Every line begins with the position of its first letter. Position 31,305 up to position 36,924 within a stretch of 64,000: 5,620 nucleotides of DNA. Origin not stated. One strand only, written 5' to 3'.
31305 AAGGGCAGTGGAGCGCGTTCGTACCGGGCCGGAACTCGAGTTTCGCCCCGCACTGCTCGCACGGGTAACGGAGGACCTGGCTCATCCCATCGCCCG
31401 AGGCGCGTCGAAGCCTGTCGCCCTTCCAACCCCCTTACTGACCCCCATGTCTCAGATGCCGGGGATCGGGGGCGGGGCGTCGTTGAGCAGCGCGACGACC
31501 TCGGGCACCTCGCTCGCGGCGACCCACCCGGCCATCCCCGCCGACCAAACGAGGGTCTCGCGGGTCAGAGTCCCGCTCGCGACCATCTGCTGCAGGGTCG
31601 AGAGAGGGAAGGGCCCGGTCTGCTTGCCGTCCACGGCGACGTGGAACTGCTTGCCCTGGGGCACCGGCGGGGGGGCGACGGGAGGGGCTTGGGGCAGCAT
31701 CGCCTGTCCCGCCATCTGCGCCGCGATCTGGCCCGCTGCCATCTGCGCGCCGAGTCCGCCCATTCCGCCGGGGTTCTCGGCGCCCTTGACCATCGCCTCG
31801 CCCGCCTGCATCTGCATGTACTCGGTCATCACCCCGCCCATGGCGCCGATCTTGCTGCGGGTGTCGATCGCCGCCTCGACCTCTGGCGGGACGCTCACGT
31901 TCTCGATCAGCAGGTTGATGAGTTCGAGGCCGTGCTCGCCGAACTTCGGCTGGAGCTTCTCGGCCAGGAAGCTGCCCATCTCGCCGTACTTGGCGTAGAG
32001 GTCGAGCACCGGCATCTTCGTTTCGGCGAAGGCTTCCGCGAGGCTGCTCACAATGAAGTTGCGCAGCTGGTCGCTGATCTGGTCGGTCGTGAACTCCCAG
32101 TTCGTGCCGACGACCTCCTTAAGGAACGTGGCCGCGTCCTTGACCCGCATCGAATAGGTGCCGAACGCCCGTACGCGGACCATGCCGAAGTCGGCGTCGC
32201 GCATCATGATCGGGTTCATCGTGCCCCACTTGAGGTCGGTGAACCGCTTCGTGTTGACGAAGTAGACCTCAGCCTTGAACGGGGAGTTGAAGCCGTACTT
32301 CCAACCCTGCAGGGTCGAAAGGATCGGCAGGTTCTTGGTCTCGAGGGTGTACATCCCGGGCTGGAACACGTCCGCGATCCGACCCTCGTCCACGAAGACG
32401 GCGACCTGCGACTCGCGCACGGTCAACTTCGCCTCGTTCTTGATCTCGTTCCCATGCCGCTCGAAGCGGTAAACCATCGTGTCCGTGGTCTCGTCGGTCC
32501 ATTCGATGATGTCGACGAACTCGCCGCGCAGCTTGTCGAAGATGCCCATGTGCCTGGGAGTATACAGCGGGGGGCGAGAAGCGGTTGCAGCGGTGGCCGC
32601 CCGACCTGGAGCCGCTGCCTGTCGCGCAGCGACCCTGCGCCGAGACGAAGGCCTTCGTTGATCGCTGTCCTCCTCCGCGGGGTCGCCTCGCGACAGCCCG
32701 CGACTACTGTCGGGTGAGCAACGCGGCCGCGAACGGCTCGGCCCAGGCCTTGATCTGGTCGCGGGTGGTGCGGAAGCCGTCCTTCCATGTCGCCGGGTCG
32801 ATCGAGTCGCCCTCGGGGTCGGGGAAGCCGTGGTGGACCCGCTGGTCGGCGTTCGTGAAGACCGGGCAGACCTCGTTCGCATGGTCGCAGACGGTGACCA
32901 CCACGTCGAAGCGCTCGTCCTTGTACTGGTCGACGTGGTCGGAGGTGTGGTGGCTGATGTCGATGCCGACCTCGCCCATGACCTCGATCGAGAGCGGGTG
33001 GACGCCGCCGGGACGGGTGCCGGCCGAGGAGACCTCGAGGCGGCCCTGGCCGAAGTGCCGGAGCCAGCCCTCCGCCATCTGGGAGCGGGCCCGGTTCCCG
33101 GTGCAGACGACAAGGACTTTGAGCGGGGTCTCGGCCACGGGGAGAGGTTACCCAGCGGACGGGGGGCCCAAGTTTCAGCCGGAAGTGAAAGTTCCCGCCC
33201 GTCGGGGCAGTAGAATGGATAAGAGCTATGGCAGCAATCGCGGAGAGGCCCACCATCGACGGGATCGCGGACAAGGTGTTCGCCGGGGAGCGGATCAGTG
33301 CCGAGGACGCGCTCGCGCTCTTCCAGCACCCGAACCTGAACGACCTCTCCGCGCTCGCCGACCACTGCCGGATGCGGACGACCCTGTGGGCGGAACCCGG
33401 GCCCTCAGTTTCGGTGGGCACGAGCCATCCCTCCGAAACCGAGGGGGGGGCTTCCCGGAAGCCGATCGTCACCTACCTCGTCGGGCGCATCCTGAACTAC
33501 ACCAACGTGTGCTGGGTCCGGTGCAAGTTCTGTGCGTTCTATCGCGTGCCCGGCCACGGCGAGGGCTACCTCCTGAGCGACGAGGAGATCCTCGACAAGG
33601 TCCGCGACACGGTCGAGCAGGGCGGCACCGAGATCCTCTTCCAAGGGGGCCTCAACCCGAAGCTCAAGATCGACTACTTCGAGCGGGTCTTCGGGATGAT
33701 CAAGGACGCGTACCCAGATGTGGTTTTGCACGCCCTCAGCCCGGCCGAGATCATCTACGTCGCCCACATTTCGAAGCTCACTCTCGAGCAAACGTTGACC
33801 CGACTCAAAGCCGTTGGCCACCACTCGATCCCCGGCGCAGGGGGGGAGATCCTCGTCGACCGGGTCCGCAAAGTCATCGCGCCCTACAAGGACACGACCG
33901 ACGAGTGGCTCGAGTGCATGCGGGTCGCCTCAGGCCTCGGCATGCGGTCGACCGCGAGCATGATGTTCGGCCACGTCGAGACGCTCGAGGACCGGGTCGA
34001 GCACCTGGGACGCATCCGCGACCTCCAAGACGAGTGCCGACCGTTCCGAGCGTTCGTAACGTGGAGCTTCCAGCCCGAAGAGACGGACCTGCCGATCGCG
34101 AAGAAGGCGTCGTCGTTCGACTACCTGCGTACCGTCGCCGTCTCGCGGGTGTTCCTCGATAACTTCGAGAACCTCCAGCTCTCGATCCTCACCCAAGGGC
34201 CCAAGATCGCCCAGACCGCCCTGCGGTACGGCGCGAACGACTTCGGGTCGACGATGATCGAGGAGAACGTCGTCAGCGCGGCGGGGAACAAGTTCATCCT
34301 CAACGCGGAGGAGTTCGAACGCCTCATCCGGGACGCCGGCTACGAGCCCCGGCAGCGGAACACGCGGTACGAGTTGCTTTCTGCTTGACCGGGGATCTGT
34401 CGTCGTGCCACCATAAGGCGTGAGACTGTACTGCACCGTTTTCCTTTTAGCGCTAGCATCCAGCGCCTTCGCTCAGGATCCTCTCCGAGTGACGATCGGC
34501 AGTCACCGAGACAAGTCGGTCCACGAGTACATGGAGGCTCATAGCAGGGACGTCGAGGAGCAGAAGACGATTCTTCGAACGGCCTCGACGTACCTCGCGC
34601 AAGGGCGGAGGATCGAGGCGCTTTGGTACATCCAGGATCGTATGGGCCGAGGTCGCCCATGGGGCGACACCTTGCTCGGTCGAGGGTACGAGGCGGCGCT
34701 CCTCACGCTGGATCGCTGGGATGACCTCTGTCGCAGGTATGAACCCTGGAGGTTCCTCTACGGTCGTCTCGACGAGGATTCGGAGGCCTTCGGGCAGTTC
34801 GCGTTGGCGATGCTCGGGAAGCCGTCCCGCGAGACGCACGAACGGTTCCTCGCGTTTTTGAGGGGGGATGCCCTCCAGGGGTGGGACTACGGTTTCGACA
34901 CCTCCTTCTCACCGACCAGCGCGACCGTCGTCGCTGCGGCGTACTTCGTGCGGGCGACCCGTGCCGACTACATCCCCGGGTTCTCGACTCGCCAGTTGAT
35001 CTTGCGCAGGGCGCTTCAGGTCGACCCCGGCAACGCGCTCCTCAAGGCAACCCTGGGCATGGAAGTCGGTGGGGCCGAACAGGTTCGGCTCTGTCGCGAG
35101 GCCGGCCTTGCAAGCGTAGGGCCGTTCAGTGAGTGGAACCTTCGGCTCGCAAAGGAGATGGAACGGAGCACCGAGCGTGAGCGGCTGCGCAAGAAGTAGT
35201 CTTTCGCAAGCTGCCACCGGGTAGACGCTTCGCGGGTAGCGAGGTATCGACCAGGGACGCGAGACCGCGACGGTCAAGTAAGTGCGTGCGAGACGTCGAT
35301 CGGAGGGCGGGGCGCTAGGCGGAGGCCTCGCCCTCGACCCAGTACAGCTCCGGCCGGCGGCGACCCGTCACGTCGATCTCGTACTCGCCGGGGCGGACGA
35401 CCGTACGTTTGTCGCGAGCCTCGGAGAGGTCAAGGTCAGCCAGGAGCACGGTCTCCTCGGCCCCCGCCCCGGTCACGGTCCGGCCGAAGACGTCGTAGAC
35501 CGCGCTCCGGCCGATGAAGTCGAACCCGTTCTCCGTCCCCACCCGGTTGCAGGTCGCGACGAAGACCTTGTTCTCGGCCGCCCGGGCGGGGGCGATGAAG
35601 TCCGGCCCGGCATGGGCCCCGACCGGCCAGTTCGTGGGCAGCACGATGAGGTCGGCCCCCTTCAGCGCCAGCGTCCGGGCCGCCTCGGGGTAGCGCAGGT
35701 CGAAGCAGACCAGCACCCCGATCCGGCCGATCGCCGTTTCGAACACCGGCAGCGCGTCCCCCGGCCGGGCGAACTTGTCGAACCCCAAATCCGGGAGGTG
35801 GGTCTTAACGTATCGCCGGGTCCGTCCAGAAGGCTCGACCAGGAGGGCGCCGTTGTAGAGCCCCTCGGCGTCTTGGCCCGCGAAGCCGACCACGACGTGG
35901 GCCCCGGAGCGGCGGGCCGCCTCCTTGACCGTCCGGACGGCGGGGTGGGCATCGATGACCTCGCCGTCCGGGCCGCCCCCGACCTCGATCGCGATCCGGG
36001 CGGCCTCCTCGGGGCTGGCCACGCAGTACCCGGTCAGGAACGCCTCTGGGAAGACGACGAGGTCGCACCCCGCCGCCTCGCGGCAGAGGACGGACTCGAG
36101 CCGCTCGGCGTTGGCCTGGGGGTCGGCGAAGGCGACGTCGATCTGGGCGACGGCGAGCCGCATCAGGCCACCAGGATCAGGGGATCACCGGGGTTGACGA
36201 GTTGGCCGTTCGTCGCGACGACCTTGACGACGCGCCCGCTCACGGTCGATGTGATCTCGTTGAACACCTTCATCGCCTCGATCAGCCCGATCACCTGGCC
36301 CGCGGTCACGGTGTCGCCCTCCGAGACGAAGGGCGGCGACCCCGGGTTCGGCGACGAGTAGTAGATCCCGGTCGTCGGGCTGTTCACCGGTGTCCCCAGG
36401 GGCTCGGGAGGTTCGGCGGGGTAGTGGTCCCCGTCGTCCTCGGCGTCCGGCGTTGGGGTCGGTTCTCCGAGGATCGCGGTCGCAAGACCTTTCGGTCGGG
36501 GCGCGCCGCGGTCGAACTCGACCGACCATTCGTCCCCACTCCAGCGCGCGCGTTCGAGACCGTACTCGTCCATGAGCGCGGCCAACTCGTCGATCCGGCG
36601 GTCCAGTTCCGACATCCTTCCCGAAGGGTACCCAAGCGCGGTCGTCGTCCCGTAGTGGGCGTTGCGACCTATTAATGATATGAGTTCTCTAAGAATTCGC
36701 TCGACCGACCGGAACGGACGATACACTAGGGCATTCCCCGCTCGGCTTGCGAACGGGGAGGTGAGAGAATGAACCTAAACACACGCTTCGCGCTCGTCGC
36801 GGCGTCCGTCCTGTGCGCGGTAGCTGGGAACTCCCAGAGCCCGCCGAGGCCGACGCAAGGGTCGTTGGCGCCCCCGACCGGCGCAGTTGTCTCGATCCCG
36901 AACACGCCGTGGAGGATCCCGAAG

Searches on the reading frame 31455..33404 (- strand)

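Call 72: search_protein_families(library=pfam, proteins=[window:31455-33404:-], max_evalue=0.001)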
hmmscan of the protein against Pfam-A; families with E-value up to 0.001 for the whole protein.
window:31455-33404:- (650 aa): 3 families
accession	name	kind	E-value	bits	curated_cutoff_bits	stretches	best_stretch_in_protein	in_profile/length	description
PF13421.11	Band_7_1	-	4e-97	324.4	24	1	311-520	1-210/211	SPFH domain-Band 7 family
PF14237.11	GYF_2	-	7.7e-20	70.8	25.8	1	588-635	2-49/50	GYF domain 2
PF01145.31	Band_7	-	4.8e-19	69.5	23.6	1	328-516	2-158/176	SPFH domain / Band 7 family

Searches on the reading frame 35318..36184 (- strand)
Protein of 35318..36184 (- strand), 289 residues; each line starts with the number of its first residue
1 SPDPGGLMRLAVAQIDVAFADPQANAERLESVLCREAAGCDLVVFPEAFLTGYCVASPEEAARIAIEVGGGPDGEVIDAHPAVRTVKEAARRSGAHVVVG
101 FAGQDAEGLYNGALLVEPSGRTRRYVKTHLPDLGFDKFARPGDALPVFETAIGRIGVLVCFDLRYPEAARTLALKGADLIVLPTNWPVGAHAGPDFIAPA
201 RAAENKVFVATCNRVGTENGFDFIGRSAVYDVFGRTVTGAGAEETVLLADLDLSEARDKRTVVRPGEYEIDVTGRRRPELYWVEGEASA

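Call 72: search_protein_families(library=pfam, proteins=[window:35318-36184:-], max_evalue=0.001)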
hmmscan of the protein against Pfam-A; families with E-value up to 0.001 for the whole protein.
window:35318-36184:- (289 aa): 1 family
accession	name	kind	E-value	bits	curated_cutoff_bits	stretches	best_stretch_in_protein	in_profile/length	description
PF00795.27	CN_hydrolase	-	8.5e-48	163.3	23.2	1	9-259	1-254/256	Carbon-nitrogen hydrolase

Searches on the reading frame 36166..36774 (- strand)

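Call 72: search_protein_families(library=pfam, proteins=[window:36166-36774:-], max_evalue=0.001)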
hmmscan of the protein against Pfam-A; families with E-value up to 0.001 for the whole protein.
window:36166-36774:- (203 aa): 3 families
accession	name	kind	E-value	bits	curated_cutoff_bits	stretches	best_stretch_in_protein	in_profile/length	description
PF00364.28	Biotin_lipoyl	-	3e-17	62.7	22.1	1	129-200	2-71/73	Biotin-requiring enzyme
PF13533.13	Biotin_lipoyl_2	-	2e-08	34.3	29.8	1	174-200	3-29/32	Biotin-lipoyl like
PF13375.12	RnfC_N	-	4.6e-05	23.8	25.6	1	148-187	44-82/101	RnfC Barrel sandwich hybrid domain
